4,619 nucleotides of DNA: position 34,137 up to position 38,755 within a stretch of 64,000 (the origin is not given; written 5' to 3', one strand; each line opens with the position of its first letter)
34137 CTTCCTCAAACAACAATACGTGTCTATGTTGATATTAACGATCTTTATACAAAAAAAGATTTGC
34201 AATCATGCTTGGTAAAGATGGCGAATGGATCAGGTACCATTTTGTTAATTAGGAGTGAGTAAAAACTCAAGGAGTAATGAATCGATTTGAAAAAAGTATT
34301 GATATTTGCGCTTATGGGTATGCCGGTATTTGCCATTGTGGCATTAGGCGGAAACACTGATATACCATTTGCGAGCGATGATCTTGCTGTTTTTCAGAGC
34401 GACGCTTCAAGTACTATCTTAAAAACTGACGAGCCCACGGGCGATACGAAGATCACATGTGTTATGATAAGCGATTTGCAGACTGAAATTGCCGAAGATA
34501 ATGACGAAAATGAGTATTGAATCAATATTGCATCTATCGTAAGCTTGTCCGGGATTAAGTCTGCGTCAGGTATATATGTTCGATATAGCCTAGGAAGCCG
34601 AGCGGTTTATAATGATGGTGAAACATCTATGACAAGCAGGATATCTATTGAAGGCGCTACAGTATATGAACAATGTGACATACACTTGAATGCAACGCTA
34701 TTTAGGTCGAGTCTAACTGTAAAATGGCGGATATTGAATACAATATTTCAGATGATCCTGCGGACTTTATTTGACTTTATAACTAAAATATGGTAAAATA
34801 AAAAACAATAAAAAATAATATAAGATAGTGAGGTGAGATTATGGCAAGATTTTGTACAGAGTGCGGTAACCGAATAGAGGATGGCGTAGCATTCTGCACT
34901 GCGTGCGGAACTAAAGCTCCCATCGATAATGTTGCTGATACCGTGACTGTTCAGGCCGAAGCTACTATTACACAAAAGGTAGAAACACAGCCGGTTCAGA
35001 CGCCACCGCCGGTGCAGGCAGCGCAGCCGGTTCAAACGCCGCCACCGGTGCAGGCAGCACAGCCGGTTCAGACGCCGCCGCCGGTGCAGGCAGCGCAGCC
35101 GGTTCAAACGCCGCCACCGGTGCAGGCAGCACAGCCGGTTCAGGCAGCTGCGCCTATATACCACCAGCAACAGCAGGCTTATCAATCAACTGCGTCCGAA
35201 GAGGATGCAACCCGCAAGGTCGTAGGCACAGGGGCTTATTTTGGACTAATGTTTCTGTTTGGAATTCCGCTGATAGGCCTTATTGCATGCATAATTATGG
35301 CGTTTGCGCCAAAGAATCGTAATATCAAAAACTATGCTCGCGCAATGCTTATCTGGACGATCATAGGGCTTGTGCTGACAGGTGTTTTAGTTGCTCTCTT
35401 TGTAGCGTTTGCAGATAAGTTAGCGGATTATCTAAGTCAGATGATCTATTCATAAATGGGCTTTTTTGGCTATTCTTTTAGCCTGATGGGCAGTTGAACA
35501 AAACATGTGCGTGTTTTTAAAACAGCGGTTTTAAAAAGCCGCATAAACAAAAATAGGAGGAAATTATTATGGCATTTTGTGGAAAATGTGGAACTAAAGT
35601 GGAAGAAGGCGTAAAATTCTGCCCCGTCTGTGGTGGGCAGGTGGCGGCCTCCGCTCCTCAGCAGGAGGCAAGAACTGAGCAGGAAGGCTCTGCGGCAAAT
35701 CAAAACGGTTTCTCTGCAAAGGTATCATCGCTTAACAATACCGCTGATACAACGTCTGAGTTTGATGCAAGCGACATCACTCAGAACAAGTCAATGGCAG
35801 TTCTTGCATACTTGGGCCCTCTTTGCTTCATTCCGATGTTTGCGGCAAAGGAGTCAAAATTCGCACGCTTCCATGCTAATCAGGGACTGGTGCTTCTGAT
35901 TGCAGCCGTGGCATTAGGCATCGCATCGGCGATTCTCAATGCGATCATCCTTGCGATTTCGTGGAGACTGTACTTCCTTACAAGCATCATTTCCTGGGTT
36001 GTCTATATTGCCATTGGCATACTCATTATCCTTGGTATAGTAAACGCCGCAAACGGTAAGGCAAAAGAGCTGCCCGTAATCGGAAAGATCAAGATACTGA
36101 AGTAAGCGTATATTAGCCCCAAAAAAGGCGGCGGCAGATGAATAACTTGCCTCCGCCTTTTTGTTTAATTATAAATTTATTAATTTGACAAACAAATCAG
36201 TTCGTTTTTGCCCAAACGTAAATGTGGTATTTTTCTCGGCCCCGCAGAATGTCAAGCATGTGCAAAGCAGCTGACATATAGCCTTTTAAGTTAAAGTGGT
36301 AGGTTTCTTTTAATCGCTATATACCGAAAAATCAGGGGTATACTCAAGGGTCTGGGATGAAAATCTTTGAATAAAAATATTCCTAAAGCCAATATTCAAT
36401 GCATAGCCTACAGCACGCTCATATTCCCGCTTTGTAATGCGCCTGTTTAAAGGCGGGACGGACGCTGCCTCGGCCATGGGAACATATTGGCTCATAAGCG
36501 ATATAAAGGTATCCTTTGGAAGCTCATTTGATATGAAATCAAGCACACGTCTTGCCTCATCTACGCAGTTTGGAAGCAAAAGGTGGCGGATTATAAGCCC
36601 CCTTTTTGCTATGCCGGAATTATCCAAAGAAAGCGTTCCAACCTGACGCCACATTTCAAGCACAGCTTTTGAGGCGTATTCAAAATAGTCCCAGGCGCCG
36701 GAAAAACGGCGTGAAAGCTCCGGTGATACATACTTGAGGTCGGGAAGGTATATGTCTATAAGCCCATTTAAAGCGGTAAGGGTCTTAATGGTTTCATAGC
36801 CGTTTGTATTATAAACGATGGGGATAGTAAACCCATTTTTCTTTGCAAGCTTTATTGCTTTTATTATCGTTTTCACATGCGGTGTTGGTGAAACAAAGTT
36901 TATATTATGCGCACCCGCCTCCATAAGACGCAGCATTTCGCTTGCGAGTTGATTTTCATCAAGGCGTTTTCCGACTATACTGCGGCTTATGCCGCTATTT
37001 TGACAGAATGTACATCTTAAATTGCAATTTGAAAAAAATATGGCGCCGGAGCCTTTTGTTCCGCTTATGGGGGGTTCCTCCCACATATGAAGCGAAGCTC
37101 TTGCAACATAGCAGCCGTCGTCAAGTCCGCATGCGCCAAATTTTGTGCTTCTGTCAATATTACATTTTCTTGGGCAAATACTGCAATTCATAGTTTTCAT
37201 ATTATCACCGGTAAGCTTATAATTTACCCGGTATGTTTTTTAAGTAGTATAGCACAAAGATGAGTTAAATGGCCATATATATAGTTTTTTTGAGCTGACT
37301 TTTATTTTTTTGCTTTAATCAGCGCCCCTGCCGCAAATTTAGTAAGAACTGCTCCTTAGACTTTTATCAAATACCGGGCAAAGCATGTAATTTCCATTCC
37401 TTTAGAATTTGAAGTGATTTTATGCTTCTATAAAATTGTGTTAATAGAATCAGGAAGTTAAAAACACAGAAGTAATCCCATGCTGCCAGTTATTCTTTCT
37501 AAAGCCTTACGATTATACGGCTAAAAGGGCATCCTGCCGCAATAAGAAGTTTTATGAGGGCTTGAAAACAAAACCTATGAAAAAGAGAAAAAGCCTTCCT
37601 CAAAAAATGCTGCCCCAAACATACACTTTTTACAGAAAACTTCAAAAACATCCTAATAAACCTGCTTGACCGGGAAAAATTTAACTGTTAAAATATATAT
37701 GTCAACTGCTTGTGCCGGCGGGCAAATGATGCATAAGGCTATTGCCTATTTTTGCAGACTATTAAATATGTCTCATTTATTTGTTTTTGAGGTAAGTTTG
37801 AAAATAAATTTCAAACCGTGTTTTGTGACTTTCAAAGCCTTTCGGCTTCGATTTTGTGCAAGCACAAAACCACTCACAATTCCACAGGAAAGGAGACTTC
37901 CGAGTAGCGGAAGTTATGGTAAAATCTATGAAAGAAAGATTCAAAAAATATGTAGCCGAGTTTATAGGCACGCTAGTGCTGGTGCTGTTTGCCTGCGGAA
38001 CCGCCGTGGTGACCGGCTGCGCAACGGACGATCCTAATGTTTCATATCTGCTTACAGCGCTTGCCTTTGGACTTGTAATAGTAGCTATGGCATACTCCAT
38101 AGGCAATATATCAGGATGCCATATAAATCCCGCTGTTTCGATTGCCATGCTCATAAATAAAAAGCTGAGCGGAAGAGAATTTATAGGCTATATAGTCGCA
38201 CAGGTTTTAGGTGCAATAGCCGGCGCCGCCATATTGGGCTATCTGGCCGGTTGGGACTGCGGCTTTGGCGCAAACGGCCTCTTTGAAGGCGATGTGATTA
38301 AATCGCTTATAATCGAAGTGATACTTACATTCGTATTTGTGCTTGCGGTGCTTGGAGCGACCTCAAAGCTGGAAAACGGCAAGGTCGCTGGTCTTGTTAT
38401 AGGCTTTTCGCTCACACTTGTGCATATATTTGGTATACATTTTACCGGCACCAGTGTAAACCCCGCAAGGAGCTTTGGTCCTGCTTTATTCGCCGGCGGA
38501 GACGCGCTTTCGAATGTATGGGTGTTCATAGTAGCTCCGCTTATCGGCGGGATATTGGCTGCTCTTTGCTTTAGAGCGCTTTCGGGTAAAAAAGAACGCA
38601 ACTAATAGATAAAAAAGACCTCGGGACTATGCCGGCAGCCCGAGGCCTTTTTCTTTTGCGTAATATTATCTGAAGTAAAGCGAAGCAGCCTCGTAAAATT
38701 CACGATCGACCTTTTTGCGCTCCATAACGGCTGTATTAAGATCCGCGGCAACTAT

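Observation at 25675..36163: Same-strand island of six zinc-ribbon proteins interleaved with a lipoprotein family: candidate undescribed envelope-associated system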

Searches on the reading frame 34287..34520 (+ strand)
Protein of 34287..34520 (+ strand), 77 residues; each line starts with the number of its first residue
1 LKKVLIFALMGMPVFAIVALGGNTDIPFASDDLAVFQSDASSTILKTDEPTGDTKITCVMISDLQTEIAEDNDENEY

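Call 4: search_protein_families(library=pfam, max_evalue=0.1, proteins=[window:34287-34520:+])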
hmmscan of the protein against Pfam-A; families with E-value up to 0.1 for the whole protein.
window:34287-34520:+ (77 aa): 0 families

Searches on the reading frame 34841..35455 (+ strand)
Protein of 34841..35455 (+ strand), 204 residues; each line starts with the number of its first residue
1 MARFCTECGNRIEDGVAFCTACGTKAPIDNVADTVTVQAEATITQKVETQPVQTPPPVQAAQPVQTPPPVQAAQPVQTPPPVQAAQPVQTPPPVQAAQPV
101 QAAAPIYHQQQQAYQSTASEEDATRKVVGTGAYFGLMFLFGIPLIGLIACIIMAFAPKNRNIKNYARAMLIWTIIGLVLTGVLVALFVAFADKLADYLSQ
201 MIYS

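Call 4: search_protein_families(library=pfam, max_evalue=0.1, proteins=[window:34841-35455:+])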
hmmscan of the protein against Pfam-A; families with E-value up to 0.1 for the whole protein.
window:34841-35455:+ (204 aa): 8 families
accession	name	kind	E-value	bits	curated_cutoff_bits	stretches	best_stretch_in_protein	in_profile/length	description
PF13240.11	Zn_Ribbon_1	-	1e-07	31.9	25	1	4-25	1-22/23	zinc-ribbon domain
PF12773.13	DZR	-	0.0003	21.3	27.3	1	5-26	1-22/45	Double zinc ribbon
PF13248.11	Zn_ribbon_3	-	0.0004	20.2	27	1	5-25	5-25/26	zinc-ribbon domain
PF14803.11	Zn_ribbon_Nudix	-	0.008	16.5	25.6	0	3-13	1-11/34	Nudix N-terminal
PF07331.16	TctB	-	0.012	16.3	29.1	1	121-188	62-129/137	Tripartite tricarboxylate transporter TctB family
PF24460.1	DUF7575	-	0.032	14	28.5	1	5-25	6-26/28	Domain of unknown function (DUF7575)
PF17032.10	Zn_ribbon_15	-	0.04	15.1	28.9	1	3-23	53-73/73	zinc-ribbon family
PF16988.10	Vps36-NZF-N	-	0.071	13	27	1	18-42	35-59/65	Vacuolar protein sorting 36 NZF-N zinc-finger domain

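Call 11: search_protein_families(library=ncbifam, max_evalue=0.1, proteins=[window:34841-35455:+])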
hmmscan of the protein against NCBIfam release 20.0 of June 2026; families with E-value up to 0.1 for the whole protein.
window:34841-35455:+ (204 aa): 1 family
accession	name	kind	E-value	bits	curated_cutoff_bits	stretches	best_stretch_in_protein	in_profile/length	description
NF045510.1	4Cys_prefix_kin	domain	0.0075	16.5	24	0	15-25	15-25/26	4-Cys prefix domain-containing protein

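Call 32: search_protein_families(library=padloc, max_evalue=0.01, proteins=[window:34841-35455:+])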
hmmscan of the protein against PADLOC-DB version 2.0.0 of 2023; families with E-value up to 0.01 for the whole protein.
window:34841-35455:+ (204 aa): 0 families

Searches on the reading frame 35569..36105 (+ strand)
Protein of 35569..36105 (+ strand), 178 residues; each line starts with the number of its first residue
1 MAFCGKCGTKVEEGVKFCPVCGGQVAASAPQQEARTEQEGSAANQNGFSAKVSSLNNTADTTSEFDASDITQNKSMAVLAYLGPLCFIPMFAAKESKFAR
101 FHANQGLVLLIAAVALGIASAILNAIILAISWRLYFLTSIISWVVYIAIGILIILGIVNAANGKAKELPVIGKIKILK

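Call 4: search_protein_families(library=pfam, max_evalue=0.1, proteins=[window:35569-36105:+])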
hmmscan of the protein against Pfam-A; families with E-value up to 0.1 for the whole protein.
window:35569-36105:+ (178 aa): 12 families
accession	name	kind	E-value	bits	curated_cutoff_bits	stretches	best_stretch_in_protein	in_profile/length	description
PF13240.11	Zn_Ribbon_1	-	3.9e-07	30.1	25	1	3-22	1-20/23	zinc-ribbon domain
PF14803.11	Zn_ribbon_Nudix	-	6.8e-05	23.1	25.6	1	16-35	1-20/34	Nudix N-terminal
PF09685.15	DUF4870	-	0.00016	22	25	1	76-172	18-104/107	Domain of unknown function (DUF4870)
PF12773.13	DZR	-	0.00059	20.4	27.3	1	3-25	14-34/45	Double zinc ribbon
PF13248.11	Zn_ribbon_3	-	0.00067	19.5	27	1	4-22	5-23/26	zinc-ribbon domain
PF17032.10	Zn_ribbon_15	-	0.0013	19.9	28.9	1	3-22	54-73/73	zinc-ribbon family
PF16166.10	TIC20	-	0.0033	17.7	28.6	1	92-171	103-177/181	Chloroplast import apparatus Tic20-like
PF09297.16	Zn_ribbon_NUD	-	0.005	16.9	24.8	0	3-12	5-14/32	NADH pyrophosphatase zinc ribbon domain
PF24463.1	DUF7577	-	0.017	15.1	28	1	4-24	5-25/27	Domain of unknown function (DUF7577)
PF24460.1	DUF7575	-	0.019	14.8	28.5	1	4-22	6-24/28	Domain of unknown function (DUF7575)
PF13920.12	zf-C3HC4_3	-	0.065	13.5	27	1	1-25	23-46/49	Zinc finger, C3HC4 type (RING finger)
PF22747.2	Zn_ribbon_DUF2089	-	0.076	13.6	27.6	0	18-26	1-9/32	DUF2089 zinc ribbon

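Call 11: search_protein_families(library=ncbifam, max_evalue=0.1, proteins=[window:35569-36105:+])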
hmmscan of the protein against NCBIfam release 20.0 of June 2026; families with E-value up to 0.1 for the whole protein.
window:35569-36105:+ (178 aa): 2 families
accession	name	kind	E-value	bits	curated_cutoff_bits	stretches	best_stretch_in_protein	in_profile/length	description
NF053815.1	teico_TcaA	equivalog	0.01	14.7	550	1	1-43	1-43/463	membrane-associated protein TcaA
NF049861.1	SCO2400_fam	subfamily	0.099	13.2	55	0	1-53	1-46/136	SCO2400 family protein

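Call 32: search_protein_families(library=padloc, max_evalue=0.01, proteins=[window:35569-36105:+])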
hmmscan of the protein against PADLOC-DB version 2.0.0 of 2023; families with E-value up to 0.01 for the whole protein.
window:35569-36105:+ (178 aa): 1 family
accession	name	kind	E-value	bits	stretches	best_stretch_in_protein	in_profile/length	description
PDLC04771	PDC-M67B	-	0.0064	14.6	1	92-155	73-133/195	-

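Call 78: search_protein_families(library=phrogs, max_evalue=0.001, proteins=[window:35569-36105:+])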
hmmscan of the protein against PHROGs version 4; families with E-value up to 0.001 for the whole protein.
window:35569-36105:+ (178 aa): 1 family
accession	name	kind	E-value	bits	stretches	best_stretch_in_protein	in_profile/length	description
phrog_2546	-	unknown function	1.9e-06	29.2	1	3-55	2-53/180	-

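Call 93: search_protein_families(library=pfam, alignment_id=A5, max_evalue=0.01)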
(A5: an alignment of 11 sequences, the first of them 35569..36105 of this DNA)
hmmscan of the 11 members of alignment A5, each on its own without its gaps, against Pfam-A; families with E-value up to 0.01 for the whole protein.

A. member 1, window:35569-36105:+ (178 aa): 8 families
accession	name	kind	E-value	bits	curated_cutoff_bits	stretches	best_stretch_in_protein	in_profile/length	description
PF13240.11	Zn_Ribbon_1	-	3.9e-07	30.1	25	1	3-22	1-20/23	zinc-ribbon domain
PF14803.11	Zn_ribbon_Nudix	-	6.8e-05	23.1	25.6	0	16-35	1-20/34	Nudix N-terminal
PF09685.15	DUF4870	-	0.00016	22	25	1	76-172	18-104/107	Domain of unknown function (DUF4870)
PF12773.13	DZR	-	0.00059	20.4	27.3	1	3-25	14-34/45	Double zinc ribbon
PF13248.11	Zn_ribbon_3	-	0.00067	19.5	27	1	4-22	5-23/26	zinc-ribbon domain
PF17032.10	Zn_ribbon_15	-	0.0013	19.9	28.9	0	3-22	54-73/73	zinc-ribbon family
PF16166.10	TIC20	-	0.0033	17.7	28.6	1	92-171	103-177/181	Chloroplast import apparatus Tic20-like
PF09297.16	Zn_ribbon_NUD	-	0.005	16.9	24.8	0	3-12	5-14/32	NADH pyrophosphatase zinc ribbon domain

B. families by the number of members that match (of 11 scanned): 14 families
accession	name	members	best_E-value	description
PF13240.11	Zn_Ribbon_1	11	1.6e-09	zinc-ribbon domain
PF09685.15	DUF4870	11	1e-08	Domain of unknown function (DUF4870)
PF13248.11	Zn_ribbon_3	11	9.8e-07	zinc-ribbon domain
PF12773.13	DZR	11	4e-05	Double zinc ribbon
PF17032.10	Zn_ribbon_15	8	0.00013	zinc-ribbon family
PF16166.10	TIC20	7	0.00034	Chloroplast import apparatus Tic20-like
PF09297.16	Zn_ribbon_NUD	7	0.00043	NADH pyrophosphatase zinc ribbon domain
PF14803.11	Zn_ribbon_Nudix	5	6.8e-05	Nudix N-terminal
PF24463.1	DUF7577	5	0.00073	Domain of unknown function (DUF7577)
PF02150.21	Zn_ribbon_RPB9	4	0.00016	RNA polymerases M/15 Kd subunit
PF24460.1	DUF7575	4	0.00043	Domain of unknown function (DUF7575)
PF19948.4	DUF6410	2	0.00084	Family of unknown function (DUF6410)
PF14325.12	DUF4383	2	0.0025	Domain of unknown function (DUF4383)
PF04893.22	Yip1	1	0.00063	Yip1 domain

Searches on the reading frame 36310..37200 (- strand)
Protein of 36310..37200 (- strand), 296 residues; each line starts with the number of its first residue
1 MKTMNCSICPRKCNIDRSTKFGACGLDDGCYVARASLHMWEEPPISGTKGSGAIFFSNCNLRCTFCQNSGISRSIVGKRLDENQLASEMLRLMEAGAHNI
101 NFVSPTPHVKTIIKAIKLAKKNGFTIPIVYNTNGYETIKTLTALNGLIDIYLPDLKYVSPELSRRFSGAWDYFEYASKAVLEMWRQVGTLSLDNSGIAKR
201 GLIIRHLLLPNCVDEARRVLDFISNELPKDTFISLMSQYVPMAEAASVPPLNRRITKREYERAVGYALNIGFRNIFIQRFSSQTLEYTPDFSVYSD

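Call 4: search_protein_families(library=pfam, max_evalue=0.1, proteins=[window:36310-37200:-])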
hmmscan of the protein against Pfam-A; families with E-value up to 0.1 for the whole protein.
window:36310-37200:- (296 aa): 2 families
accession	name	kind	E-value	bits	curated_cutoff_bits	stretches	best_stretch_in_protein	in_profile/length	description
PF04055.27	Radical_SAM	-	4.4e-12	46.9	29.5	1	54-171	2-124/166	Radical SAM superfamily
PF13353.11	Fer4_12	-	0.0022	18.7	22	1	53-132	9-91/137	4Fe-4S single cluster domain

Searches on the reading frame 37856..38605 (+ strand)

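Call 4: search_protein_families(library=pfam, max_evalue=0.1, proteins=[window:37856-38605:+])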
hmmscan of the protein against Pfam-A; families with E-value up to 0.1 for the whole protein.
window:37856-38605:+ (249 aa): 1 family
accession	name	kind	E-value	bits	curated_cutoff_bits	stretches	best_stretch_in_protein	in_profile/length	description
PF00230.25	MIP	-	2e-54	185.1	25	1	27-239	6-222/222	Major intrinsic protein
